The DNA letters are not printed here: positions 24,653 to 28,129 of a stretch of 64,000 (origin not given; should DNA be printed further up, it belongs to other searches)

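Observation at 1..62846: Large PUL that appears built for sulfated beta-L-arabinopyranan/galactan of green algae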

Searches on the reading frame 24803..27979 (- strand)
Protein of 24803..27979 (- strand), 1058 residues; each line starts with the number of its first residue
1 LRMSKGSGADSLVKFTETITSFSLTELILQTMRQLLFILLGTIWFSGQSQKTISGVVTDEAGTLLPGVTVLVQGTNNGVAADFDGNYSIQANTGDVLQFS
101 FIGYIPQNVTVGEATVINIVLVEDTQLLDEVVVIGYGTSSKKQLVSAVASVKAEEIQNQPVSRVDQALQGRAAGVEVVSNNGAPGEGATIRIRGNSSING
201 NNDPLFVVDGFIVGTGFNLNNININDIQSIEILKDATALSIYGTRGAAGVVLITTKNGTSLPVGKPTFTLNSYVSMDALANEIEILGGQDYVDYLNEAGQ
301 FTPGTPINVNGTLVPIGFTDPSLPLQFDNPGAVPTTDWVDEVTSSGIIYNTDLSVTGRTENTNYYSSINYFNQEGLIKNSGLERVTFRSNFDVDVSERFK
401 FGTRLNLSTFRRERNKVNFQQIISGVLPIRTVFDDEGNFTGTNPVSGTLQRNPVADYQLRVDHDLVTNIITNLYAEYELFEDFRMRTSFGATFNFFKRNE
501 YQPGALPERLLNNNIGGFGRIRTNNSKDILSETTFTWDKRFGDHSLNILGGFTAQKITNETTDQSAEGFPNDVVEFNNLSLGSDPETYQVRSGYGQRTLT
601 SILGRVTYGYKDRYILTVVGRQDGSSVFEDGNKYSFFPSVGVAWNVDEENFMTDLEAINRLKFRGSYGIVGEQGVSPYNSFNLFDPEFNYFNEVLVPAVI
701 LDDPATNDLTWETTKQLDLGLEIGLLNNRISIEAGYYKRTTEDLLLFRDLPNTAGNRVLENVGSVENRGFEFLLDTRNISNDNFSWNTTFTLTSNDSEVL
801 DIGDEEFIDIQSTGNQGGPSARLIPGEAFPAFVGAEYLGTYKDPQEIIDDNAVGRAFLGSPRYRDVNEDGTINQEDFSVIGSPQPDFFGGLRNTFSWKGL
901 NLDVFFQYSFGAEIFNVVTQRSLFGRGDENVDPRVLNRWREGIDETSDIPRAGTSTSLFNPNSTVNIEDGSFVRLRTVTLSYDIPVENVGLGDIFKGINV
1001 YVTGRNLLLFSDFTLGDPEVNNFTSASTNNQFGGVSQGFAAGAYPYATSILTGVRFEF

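Call 6: search_protein_families(library=pfam, proteins=[window:24803-27979:-], max_evalue=0.001)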
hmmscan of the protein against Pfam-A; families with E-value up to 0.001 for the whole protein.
window:24803-27979:- (1058 aa): 4 families
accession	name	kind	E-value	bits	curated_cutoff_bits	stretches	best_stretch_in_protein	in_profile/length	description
PF07715.20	Plug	-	2.5e-19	70.2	23.9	1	141-250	2-107/107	TonB-dependent Receptor Plug Domain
PF13715.12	CarbopepD_reg_2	-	3.4e-17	62.7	32.2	1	53-133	1-88/88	CarboxypepD_reg-like domain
PF00593.30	TonB_dep_Rec_b-barrel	-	5.3e-13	50.1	27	1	438-871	28-406/436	TonB dependent receptor-like, beta-barrel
PF13620.12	CarboxypepD_reg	-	2.2e-08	34.7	32.3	1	52-121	1-81/82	Carboxypeptidase regulatory-like domain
